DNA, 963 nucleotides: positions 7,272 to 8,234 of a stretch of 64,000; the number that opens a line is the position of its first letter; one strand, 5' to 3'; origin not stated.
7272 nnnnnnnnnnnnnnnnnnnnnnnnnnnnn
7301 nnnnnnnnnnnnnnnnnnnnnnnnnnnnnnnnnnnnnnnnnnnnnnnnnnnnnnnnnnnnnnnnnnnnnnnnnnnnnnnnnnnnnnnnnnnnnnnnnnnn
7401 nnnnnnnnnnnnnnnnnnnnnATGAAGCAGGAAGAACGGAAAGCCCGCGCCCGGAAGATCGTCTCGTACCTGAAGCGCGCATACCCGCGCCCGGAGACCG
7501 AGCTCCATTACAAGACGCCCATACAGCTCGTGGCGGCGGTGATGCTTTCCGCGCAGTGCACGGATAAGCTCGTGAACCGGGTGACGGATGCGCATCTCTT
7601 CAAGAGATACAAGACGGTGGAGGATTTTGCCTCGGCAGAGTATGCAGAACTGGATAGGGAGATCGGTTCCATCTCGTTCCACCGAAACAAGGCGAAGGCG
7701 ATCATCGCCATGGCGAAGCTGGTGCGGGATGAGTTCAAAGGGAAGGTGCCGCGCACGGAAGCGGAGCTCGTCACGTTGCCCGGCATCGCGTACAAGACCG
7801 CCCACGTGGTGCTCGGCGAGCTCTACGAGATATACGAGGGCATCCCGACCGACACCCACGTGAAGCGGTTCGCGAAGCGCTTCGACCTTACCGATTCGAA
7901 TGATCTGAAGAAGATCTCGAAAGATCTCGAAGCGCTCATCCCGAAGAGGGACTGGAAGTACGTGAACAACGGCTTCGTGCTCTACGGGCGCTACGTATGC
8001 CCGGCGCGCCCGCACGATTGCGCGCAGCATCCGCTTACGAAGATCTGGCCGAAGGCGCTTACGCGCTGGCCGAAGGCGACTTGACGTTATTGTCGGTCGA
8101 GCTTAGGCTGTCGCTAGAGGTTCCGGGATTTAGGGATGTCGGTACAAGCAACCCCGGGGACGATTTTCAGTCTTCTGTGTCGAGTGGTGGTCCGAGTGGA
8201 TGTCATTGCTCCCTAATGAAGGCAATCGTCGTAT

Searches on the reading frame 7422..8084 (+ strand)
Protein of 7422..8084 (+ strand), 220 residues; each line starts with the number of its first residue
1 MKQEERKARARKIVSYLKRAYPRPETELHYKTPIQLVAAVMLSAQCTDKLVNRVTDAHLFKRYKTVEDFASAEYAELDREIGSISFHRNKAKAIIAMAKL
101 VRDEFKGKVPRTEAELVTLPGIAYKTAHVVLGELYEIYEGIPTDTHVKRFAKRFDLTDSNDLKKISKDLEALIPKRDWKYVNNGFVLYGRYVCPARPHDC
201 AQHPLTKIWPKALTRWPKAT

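Call 12: find_encoding_contigs(protein=window:7422-8084:+, flank=3000, max_places=10)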
Protein window:7422-8084:+ (220 aa): 1 contig read that carries it; 1 place shown.
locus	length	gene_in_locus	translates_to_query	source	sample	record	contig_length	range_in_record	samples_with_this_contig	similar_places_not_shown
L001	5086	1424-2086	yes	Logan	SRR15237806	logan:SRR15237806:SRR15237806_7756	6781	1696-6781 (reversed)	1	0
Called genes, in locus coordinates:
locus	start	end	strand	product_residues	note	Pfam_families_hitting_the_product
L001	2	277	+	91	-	?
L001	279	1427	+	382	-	PF04519:Bactofilin (faint), PF26514:DUF8173 (weak)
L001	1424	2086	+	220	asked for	PF00730:HhH-GPD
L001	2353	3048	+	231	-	PF00702:Hydrolase, PF12710:HAD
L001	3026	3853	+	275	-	PF00730:HhH-GPD, PF00633:HHH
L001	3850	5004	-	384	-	PF07690:MFS_1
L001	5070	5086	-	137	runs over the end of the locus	PF08281:Sigma70_r4_2 (weak)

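Call 13: search_protein_families(library=pfam, proteins=[window:7422-8084:+])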
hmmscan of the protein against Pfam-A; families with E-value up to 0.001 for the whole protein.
window:7422-8084:+ (220 aa): 2 families
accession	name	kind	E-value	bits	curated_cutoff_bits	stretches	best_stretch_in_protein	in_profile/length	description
PF00730.31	HhH-GPD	-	1.8e-18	67.3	26.2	1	39-174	2-107/108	HhH-GPD superfamily base excision DNA repair protein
PF00633.29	HHH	-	0.0005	20.2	24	0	105-131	2-28/30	Helix-hairpin-helix motif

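Call 14: find_related_loci(query=window:7422-8084:+, collection=genome_contigs, flank=3000)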
Query window:7422-8084:+ (220 aa) in genome_contigs; peptide patterns used: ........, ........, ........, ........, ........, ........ (x = any residue, [..] = any of these).
284 stretches matched a pattern; 117 encode a relative of the query (tblastn E <= 1e-3); the best 80 are kept; 80 distinct loci.
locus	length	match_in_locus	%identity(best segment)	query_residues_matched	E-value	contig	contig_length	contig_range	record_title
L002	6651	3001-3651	70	2-219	2e-104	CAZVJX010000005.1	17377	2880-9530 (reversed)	MAG TPA_asm: uncultured Candidatus Saccharibacteria bacterium isolate SRP193066_co1_81 genome assembly, contig: NODE_311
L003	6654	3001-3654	70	2-218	5e-103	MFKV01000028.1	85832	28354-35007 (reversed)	MAG: Candidatus Kaiserbacteria bacterium RIFCSPHIGHO2_01_FULL_54_36 rifcsphigho2_01_scaffold_730, whole genome shotgun s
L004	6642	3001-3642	71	6-220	5e-102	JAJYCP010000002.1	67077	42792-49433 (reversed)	MAG: bacterium isolate BP9.bin55 NODE_586_length_67077_cov_3.266527, whole genome shotgun sequence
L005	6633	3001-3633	69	9-220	3e-99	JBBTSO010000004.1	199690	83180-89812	MAG: Patescibacteria group bacterium isolate H41-bin155_1 H41_bin155_1_000000000004, whole genome shotgun sequence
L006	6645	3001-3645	71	4-219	2e-98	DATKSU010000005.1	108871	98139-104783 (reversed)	MAG TPA_asm: Candidatus Paceibacterota bacterium isolate SMAG_U14062 k141_61604, whole genome shotgun sequence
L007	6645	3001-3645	64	4-219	9e-98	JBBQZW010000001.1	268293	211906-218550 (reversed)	MAG: Candidatus Paceibacteria bacterium isolate Co_metawrap_2255 Cmw_2255_k141_28662106_length_268293_cov_17.9997, whole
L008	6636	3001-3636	66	6-218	3e-97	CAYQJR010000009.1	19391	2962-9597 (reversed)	MAG TPA_asm: uncultured Candidatus Saccharibacteria bacterium isolate SRP136066_co1_416 genome assembly, contig: NODE_27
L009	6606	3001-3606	69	6-208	6e-92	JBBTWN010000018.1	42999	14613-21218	MAG: Patescibacteria group bacterium isolate H41-bin081 H41_bin081_000000000018, whole genome shotgun sequence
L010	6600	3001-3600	46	13-213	5e-56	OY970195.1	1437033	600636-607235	MAG: Candidatus Peregrinibacteria bacterium isolate MFD02416.bin.c.20 genome assembly, chromosome: 1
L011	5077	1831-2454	45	4-212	7e-55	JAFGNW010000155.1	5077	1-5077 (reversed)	MAG: Candidatus Zixiibacteriota bacterium isolate Zod_Metabat.57 k87_4752772, whole genome shotgun sequence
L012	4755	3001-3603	45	12-213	2e-54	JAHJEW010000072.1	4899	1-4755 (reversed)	MAG: Patescibacteria group bacterium isolate Modern_marine_glass_biofilm.mb.143 Modern_marine_gla.mb.143_k141_469219, wh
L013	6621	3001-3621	42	7-214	3e-54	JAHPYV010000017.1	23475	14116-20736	MAG: Promethearchaeati archaeon isolate LC30 NODE_470_length_23475_cov_5.269172, whole genome shotgun sequence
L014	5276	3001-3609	48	11-213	8e-54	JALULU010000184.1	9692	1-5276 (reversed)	MAG: Acidobacteria bacterium isolate S145_maxbin2_scaf2bin.107 S145_NODE_3100_length_9692_cov_10.274543, whole genome sh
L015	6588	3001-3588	46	5-202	8e-53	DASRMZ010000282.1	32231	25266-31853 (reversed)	MAG TPA_asm: Thermoclostridium sp. isolate SMAG_U10229 k141_283830, whole genome shotgun sequence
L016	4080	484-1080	44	11-210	3e-52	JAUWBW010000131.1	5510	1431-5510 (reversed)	MAG: Methanosarcinaceae archaeon isolate CSMAG_2122 CSMAG_2122_k141_754104_length_5510_cov_19.0851, whole genome shotgun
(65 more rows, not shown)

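Call 29: find_related_loci(query=A2, collection=metagenome_contigs, flank=2500)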
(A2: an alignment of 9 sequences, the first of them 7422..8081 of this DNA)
Query A2 (220 aa) in metagenome_contigs; peptide patterns used: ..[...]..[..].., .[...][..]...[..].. (x = any residue, [..] = any of these).
600 stretches matched a pattern (row limit reached: there are more); 597 encode a relative of the query (tblastn E <= 1e-3); the best 80 are kept; 80 distinct loci.
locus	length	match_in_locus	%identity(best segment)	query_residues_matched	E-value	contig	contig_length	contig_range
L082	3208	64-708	74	4-219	7e-108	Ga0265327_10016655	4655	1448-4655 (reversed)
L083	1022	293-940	71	3-219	2e-115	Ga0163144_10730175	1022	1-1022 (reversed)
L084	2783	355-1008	70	2-220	3e-107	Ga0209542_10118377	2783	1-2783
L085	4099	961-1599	70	6-219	3e-100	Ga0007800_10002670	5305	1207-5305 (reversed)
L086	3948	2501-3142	67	5-219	4e-99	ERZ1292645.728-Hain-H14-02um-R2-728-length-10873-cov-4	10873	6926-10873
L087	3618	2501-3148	66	3-219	2e-97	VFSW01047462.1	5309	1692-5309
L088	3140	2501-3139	67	6-219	1e-95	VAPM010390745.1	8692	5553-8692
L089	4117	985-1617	64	8-219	1e-94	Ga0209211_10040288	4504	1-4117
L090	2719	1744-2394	66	2-219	2e-96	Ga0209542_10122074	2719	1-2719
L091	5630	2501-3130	64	5-215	5e-91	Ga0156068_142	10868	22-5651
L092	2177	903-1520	63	2-208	4e-92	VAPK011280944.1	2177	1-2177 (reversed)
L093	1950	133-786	61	2-219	9e-91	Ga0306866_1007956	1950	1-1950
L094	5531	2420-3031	67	12-216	1e-86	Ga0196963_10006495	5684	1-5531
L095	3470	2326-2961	48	5-217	3e-64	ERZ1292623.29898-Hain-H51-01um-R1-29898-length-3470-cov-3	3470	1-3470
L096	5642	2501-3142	46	3-217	1e-62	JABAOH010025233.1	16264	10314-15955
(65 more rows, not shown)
